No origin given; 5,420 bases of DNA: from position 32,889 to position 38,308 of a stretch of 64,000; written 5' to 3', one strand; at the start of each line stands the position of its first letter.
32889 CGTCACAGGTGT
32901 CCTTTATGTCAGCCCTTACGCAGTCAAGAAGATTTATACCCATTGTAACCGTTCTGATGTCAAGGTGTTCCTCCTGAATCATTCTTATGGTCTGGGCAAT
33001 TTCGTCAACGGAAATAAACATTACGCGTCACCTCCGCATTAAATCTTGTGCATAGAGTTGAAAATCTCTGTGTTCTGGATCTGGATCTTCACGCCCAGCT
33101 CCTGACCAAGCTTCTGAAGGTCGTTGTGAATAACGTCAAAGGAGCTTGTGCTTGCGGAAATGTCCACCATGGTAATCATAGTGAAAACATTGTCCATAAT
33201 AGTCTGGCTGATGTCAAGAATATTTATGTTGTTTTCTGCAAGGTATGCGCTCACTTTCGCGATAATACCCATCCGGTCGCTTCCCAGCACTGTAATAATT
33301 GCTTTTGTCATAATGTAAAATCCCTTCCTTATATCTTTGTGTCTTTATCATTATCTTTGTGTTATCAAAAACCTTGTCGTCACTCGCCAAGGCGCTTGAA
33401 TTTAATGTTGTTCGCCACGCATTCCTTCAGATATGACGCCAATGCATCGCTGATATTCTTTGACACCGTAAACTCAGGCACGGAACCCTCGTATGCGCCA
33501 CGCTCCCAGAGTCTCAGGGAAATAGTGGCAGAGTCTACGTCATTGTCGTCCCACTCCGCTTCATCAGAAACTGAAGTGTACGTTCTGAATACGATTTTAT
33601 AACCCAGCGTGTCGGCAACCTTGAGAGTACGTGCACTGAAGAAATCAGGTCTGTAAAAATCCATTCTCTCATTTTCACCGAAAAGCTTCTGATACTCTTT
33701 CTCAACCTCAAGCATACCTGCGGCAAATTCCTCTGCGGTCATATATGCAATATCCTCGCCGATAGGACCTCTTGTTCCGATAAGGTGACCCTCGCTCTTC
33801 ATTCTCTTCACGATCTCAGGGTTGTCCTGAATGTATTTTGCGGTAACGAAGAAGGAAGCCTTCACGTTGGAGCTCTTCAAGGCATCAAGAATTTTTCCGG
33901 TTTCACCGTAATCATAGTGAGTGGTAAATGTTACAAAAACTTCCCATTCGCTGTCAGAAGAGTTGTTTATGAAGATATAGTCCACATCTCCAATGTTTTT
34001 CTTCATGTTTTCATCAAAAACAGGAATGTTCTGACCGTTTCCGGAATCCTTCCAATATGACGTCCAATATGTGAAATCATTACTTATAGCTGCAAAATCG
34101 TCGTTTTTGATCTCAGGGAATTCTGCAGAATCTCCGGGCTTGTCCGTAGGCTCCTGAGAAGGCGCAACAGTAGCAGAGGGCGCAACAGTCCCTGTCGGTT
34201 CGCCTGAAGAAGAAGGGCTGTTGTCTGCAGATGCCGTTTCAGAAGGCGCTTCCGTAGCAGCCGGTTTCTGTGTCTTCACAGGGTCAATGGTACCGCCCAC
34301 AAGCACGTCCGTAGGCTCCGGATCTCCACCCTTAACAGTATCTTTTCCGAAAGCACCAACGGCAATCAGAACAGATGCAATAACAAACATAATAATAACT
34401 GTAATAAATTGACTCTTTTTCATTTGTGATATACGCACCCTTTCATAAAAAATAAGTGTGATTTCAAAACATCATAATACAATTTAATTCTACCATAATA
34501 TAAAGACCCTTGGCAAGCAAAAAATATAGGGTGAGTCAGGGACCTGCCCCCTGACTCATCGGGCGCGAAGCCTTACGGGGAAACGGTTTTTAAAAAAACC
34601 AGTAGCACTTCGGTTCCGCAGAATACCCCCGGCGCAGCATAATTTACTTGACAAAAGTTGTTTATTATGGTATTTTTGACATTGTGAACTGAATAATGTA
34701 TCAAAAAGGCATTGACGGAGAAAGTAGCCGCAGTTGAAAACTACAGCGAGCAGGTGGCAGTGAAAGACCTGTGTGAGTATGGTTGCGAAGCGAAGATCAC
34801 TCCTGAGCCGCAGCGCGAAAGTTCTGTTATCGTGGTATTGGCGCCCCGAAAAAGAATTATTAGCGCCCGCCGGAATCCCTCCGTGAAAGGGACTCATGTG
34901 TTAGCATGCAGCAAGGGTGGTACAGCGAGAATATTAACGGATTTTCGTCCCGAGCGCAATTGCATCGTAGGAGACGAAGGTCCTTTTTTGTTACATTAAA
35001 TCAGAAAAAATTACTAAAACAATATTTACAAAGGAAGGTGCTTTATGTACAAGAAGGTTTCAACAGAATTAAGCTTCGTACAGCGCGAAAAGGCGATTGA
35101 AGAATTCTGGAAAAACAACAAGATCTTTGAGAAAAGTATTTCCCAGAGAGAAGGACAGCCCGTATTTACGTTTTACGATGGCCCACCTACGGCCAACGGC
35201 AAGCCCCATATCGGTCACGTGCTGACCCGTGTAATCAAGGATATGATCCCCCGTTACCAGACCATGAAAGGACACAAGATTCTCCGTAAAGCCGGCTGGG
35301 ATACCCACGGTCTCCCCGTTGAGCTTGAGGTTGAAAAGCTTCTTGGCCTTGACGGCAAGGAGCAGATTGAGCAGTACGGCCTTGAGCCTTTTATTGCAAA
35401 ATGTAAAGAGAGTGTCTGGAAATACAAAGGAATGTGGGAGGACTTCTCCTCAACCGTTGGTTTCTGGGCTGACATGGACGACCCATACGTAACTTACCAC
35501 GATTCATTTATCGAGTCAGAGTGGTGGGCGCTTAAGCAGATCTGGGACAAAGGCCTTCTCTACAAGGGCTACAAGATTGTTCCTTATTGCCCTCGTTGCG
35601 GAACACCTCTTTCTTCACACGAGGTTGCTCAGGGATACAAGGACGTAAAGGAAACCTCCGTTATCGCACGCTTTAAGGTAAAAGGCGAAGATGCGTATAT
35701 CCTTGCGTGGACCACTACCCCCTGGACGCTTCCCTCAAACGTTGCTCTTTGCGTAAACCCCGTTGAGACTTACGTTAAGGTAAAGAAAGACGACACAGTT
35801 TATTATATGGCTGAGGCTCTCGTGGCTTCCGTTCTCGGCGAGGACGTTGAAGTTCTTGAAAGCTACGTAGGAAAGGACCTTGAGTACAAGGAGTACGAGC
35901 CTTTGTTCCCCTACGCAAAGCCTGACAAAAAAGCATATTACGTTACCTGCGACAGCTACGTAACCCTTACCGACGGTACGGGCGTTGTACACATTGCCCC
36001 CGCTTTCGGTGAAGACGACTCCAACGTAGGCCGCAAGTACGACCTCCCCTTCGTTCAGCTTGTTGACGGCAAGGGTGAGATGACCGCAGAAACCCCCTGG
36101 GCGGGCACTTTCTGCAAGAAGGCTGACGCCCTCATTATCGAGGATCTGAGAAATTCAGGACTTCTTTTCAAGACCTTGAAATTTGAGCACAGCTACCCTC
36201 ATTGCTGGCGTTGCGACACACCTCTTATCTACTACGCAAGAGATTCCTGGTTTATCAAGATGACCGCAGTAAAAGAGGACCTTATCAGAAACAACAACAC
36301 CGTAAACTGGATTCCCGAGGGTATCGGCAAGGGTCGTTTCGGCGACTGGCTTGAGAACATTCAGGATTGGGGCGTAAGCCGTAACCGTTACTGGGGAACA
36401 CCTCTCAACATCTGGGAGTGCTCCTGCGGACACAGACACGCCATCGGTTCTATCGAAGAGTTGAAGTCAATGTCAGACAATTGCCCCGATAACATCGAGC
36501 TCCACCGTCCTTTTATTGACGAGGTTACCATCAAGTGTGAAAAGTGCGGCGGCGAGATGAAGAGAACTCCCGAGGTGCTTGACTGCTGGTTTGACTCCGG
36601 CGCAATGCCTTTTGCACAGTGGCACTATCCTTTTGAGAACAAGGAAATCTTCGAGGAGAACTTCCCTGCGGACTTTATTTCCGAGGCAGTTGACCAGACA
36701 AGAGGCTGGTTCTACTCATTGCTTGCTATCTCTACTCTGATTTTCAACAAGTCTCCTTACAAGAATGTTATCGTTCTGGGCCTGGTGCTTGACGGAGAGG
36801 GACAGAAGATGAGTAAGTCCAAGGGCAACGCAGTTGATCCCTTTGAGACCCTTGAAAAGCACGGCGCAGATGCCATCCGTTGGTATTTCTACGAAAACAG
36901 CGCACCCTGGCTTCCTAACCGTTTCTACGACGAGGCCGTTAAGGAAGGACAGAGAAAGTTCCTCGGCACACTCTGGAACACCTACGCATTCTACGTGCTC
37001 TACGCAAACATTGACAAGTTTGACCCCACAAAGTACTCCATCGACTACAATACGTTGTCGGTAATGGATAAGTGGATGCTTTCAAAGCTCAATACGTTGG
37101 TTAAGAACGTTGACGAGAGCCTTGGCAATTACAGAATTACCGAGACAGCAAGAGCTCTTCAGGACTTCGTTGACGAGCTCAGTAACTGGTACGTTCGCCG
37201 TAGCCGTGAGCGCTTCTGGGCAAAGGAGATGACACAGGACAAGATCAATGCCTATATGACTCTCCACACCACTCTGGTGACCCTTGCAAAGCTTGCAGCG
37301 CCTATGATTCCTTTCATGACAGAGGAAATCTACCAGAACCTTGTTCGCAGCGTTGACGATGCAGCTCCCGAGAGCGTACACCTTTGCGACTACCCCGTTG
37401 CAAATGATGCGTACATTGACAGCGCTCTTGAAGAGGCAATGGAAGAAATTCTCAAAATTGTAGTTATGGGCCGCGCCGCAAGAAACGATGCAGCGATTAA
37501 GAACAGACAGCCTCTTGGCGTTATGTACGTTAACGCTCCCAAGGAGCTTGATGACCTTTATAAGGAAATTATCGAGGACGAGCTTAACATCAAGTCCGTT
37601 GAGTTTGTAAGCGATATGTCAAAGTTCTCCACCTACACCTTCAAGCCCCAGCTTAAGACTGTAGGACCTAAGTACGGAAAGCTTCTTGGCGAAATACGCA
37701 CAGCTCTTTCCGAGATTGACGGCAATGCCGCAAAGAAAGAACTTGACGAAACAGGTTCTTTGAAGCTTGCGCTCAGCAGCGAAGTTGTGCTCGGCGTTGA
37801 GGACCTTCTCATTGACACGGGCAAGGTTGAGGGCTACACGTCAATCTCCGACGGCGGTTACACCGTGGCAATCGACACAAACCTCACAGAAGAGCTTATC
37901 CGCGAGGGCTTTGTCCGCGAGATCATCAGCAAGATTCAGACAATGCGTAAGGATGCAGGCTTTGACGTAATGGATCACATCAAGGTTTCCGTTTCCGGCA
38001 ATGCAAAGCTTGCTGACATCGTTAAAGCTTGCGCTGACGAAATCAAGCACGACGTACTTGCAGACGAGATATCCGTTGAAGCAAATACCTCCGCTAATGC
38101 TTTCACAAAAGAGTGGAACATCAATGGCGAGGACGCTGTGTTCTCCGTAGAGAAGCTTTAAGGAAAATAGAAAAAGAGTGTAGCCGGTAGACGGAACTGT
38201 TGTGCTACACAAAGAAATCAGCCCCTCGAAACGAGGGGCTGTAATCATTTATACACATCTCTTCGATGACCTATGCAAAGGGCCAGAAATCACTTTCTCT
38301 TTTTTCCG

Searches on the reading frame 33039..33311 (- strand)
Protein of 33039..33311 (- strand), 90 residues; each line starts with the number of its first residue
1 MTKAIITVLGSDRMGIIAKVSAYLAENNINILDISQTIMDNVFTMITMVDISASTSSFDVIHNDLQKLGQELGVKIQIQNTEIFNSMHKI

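Call 68: find_encoding_contigs(protein=window:33039-33311:-, flank=3000, max_places=10)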
Protein window:33039-33311:- (90 aa): 24 contigs read that carry it; 10 places shown.
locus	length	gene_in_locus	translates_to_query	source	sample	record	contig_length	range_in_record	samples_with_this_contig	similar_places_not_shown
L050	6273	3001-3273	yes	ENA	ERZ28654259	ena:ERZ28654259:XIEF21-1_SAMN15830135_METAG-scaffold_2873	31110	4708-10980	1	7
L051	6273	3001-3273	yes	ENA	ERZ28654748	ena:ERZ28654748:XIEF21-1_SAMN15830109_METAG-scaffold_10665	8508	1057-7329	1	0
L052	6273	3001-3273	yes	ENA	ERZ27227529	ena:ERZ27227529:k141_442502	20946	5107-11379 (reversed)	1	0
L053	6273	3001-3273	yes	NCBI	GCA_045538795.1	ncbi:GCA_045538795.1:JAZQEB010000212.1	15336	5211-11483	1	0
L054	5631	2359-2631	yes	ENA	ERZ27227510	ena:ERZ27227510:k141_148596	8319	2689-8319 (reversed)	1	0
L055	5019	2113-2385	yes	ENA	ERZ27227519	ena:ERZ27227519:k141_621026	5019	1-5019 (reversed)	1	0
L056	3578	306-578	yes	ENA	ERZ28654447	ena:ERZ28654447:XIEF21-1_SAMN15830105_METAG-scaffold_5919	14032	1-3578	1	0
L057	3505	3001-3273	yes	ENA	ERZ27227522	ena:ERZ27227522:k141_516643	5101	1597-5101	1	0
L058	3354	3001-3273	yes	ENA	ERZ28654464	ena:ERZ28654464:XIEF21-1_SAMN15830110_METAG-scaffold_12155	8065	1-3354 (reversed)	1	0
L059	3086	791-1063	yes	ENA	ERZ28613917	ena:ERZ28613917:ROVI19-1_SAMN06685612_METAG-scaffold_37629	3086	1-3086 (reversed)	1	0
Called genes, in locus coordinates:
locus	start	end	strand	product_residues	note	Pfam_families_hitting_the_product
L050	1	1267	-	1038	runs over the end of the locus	PF00133:tRNA-synt_1, PF09334:tRNA-synt_1g, PF08264:Anticodon_1, PF19302:DUF5915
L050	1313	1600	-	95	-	-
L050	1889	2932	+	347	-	PF01522:Polysacc_deac_1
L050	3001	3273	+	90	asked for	PF13291:ACT_4 (faint), PF13740:ACT_6, PF13840:ACT_7 (weak), PF01842:ACT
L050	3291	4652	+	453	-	PF05167:DUF711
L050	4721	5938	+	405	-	PF01467:CTP_transf_like, PF01966:HD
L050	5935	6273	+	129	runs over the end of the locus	PF02410:RsfS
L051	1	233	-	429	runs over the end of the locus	?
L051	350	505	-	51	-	-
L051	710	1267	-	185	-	PF00133:tRNA-synt_1, PF09334:tRNA-synt_1g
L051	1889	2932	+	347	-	PF01522:Polysacc_deac_1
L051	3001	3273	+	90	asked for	PF13291:ACT_4 (faint), PF13740:ACT_6, PF13840:ACT_7 (weak), PF01842:ACT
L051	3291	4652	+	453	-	PF05167:DUF711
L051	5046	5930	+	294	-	PF01966:HD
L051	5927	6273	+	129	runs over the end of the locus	PF02410:RsfS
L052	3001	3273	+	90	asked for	PF13291:ACT_4 (faint), PF13740:ACT_6, PF13840:ACT_7 (weak), PF01842:ACT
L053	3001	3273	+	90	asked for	PF13291:ACT_4 (faint), PF13740:ACT_6, PF13840:ACT_7 (weak), PF01842:ACT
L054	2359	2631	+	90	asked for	PF13291:ACT_4 (faint), PF13740:ACT_6, PF13840:ACT_7 (weak), PF01842:ACT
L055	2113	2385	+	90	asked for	PF13291:ACT_4 (faint), PF13740:ACT_6, PF13840:ACT_7 (weak), PF01842:ACT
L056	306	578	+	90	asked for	PF13291:ACT_4 (faint), PF13740:ACT_6, PF13840:ACT_7 (weak), PF01842:ACT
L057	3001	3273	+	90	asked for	PF13291:ACT_4 (faint), PF13740:ACT_6, PF13840:ACT_7 (weak), PF01842:ACT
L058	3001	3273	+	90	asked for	PF13291:ACT_4 (faint), PF13740:ACT_6, PF13840:ACT_7 (weak), PF01842:ACT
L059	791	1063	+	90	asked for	PF13291:ACT_4 (faint), PF13740:ACT_6, PF13840:ACT_7 (weak), PF01842:ACT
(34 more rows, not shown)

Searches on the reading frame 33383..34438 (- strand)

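Call 30: search_protein_families(library=pfam, proteins=[window:33383-34438:-], max_evalue=0.00001)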
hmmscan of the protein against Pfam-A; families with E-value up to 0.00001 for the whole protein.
window:33383-34438:- (352 aa): 1 family
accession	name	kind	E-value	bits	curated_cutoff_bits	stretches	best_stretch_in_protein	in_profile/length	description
PF01522.26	Polysacc_deac_1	-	7e-15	55.5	23.1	1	167-282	9-123/124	Polysaccharide deacetylase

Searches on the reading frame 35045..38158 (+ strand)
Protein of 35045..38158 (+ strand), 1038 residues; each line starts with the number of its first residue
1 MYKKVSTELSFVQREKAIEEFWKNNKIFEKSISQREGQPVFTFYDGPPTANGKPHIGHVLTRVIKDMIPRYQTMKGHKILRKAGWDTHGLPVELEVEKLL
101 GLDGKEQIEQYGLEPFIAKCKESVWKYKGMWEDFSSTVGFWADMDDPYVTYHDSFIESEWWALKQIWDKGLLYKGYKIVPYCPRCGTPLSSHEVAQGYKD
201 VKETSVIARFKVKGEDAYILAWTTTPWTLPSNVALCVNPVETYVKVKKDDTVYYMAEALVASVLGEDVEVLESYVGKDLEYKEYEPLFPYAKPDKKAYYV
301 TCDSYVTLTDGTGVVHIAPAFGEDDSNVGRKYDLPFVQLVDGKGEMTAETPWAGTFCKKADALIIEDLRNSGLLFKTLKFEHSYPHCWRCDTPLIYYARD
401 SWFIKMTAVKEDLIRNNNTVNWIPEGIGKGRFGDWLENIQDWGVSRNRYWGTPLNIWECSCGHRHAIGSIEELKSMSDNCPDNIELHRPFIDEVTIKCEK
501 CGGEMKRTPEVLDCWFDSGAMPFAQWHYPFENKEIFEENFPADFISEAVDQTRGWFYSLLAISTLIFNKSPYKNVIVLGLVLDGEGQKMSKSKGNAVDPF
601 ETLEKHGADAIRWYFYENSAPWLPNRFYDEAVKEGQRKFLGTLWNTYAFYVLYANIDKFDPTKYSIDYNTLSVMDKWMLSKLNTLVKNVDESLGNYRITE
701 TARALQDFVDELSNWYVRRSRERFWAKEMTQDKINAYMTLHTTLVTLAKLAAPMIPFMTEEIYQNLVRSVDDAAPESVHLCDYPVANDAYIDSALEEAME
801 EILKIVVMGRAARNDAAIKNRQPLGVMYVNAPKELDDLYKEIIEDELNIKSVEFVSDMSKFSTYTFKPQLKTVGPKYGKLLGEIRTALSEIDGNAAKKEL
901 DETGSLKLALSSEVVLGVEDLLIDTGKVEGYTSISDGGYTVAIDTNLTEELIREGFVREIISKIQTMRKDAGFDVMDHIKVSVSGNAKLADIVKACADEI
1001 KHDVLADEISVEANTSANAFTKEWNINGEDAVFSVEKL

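Call 23: find_homologous_proteins(query=window:35045-38158:+, max_evalue=1e-100)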
Query window:35045-38158:+ (1038 aa): 8000 proteins with E <= 1e-100 among 8000 candidates; the best 120 are listed.
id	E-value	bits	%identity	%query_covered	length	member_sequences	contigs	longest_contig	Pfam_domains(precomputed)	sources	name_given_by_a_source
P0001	0.0e+0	2435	100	100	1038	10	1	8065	PF09334.18,PF08264.20,PF00133.29,PF19302.5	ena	-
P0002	0.0e+0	2274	92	100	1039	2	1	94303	PF09334.18,PF08264.20,PF00133.29,PF19302.5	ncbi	-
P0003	0.0e+0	2274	92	100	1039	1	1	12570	PF09334.18,PF08264.20,PF00133.29,PF19302.5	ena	-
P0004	0.0e+0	2102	-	-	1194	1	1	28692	PF09334.18,PF01406.26,PF08264.20,PF00133.29,PF19302.5,PF09723.16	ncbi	-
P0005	0.0e+0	2059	83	100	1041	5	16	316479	PF09334.18,PF08264.20,PF00133.29,PF19302.5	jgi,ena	-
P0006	0.0e+0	2015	81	100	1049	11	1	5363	PF09334.18,PF08264.20,PF00133.29,PF19302.5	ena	-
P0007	0.0e+0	2011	81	100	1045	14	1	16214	PF09334.18,PF08264.20,PF00133.29,PF19302.5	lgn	-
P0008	0.0e+0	1997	81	100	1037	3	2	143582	PF09334.18,PF08264.20,PF00133.29,PF19302.5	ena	-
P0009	0.0e+0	1993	80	100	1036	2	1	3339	PF09334.18,PF08264.20,PF00133.29,PF19302.5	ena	-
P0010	0.0e+0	1987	80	100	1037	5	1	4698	PF09334.18,PF08264.20,PF00133.29,PF19302.5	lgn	-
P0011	0.0e+0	1986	80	99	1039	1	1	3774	PF09334.18,PF08264.20,PF00133.29,PF19302.5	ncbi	-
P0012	0.0e+0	1980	79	100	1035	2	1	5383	PF09334.18,PF08264.20,PF00133.29,PF19302.5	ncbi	-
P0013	0.0e+0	1978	80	100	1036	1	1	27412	PF09334.18,PF01406.26,PF08264.20,PF00133.29,PF19302.5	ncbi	-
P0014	0.0e+0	1970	79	100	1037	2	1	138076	PF09334.18,PF08264.20,PF00133.29,PF19302.5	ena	-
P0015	0.0e+0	1967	79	100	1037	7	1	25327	PF09334.18,PF08264.20,PF00133.29,PF19302.5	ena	-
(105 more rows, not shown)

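Call 24: find_encoding_contigs(protein=P0002, flank=10000, max_places=3)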
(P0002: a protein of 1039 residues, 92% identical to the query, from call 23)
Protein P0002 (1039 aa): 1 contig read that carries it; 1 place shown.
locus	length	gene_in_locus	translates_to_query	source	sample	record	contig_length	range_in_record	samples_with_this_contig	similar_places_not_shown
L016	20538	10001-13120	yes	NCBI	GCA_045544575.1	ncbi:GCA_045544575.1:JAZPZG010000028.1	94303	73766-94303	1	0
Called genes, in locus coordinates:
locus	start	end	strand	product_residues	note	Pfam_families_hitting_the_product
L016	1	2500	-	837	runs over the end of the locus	PF19732:SpoIIE_N, PF07228:SpoIIE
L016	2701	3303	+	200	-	PF13189:Cytidylate_kin2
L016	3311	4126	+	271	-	PF01863:YgjP-like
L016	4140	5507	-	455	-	PF00285:Citrate_synt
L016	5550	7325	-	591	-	-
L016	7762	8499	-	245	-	PF13240:Zn_Ribbon_1 (weak)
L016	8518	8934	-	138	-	-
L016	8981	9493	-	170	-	PF01155:HypA (faint), PF17032:Zn_ribbon_15 (faint), PF18912:DZR_2 (faint), PF24460:DUF7575 (faint), PF12773:DZR, PF13240:Zn_Ribbon_1 (weak), PF13248:Zn_ribbon_3, PF13240:Zn_Ribbon_1 (weak), +2 more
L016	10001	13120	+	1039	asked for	PF00133:tRNA-synt_1, PF09334:tRNA-synt_1g, PF08264:Anticodon_1, PF19302:DUF5915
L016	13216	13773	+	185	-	-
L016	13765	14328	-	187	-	PF02417:Chromate_transp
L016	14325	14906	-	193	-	PF02417:Chromate_transp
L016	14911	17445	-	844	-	PF07833:Cu_amine_oxidN1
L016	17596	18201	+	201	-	PF01812:5-FTHF_cyc-lig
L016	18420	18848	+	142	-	PF00572:Ribosomal_L13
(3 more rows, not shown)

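Call 25: find_encoding_contigs(protein=P0005, flank=10000, max_places=3)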
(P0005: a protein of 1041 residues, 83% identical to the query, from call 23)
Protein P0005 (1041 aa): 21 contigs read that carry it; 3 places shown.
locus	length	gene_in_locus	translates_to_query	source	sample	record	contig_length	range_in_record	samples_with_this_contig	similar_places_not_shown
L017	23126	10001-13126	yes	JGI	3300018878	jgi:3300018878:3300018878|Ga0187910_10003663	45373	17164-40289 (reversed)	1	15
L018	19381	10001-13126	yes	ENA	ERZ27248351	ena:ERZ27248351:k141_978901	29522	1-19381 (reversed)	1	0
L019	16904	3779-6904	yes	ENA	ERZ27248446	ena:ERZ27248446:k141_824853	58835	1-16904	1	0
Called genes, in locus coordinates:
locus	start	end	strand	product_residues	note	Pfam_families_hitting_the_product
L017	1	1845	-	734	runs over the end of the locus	PF09992:NAGPA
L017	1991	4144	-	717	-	PF09992:NAGPA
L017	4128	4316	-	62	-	-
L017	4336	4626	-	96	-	PF00936:BMC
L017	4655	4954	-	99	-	PF00936:BMC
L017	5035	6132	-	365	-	PF11187:Mbeg1-like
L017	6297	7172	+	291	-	PF00753:Lactamase_B, PF12706:Lactamase_B_2 (weak)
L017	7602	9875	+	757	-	PF01381:HTH_3 (weak), PF12844:HTH_19 (weak), PF13560:HTH_31 (faint), PF07883:Cupin_2, PF00501:AMP-binding, PF13193:AMP-binding_C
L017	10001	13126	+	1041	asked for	PF00133:tRNA-synt_1, PF09334:tRNA-synt_1g, PF08264:Anticodon_1, PF19302:DUF5915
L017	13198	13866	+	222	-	PF01812:5-FTHF_cyc-lig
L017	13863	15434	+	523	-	PF01520:Amidase_3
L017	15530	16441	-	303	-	PF04468:PSP1, PF28472:PSP1_3rd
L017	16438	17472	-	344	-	PF13177:DNA_pol3_delta2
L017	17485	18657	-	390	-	PF00390:malic, PF03949:Malic_M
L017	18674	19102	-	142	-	-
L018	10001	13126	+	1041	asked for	PF00133:tRNA-synt_1, PF09334:tRNA-synt_1g, PF08264:Anticodon_1, PF19302:DUF5915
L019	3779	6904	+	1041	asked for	PF00133:tRNA-synt_1, PF09334:tRNA-synt_1g, PF08264:Anticodon_1, PF19302:DUF5915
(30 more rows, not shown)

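Call 41: find_encoding_contigs(protein=P0001, flank=10000, max_places=4)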
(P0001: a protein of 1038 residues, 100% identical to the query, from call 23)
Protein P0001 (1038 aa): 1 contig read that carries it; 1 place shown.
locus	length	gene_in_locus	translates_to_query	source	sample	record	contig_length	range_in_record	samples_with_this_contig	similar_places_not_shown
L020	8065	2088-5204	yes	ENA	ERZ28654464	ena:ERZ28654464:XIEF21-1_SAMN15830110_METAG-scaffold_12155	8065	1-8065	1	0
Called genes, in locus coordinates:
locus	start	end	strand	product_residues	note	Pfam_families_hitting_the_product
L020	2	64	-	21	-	?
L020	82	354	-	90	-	PF13291:ACT_4 (faint), PF13740:ACT_6, PF13840:ACT_7 (weak), PF01842:ACT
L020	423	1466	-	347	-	PF01522:Polysacc_deac_1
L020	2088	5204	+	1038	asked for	PF00133:tRNA-synt_1, PF09334:tRNA-synt_1g, PF08264:Anticodon_1, PF19302:DUF5915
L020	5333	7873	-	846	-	PF07833:Cu_amine_oxidN1, PF00150:Cellulase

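Call 42: find_encoding_contigs(protein=P0004, flank=10000, max_places=3)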
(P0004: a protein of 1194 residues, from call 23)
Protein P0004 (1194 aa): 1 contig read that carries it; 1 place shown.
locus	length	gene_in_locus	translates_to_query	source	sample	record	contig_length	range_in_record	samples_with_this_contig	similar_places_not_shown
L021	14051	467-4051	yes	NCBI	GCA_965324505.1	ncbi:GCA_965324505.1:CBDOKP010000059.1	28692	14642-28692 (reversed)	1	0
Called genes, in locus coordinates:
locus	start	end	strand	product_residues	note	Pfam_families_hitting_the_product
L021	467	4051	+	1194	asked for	PF00133:tRNA-synt_1, PF01406:tRNA-synt_1e (faint), PF09334:tRNA-synt_1g, PF09723:Zn_ribbon_8 (faint), PF00133:tRNA-synt_1, PF09334:tRNA-synt_1g (weak), PF08264:Anticodon_1, PF19302:DUF5915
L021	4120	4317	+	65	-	PF08984:DUF1858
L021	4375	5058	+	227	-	PF12847:Methyltransf_18, PF04816:TrmK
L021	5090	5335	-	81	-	-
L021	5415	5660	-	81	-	PF04014:MazE_antitoxin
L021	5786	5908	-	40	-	-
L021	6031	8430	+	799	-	PF02861:Clp_N, PF13191:AAA_16 (weak), PF00004:AAA, PF17871:AAA_lid_9, PF07724:AAA_2, PF00004:AAA, PF07728:AAA_5, PF10431:ClpB_D2-small, +7 more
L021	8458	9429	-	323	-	PF00849:PseudoU_synth_2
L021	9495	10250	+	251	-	PF20582:UPF0758_N (faint), PF14464:Prok-JAB (faint), PF04002:RadC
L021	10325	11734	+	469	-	PF00919:UPF0004, PF04055:Radical_SAM, PF01938:TRAM (weak)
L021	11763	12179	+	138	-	PF06133:Com_YlbF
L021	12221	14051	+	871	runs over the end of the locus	PF01624:MutS_I, PF05188:MutS_II, PF05192:MutS_III, PF05190:MutS_IV, PF00488:MutS_V, PF27441:MutS_C (weak)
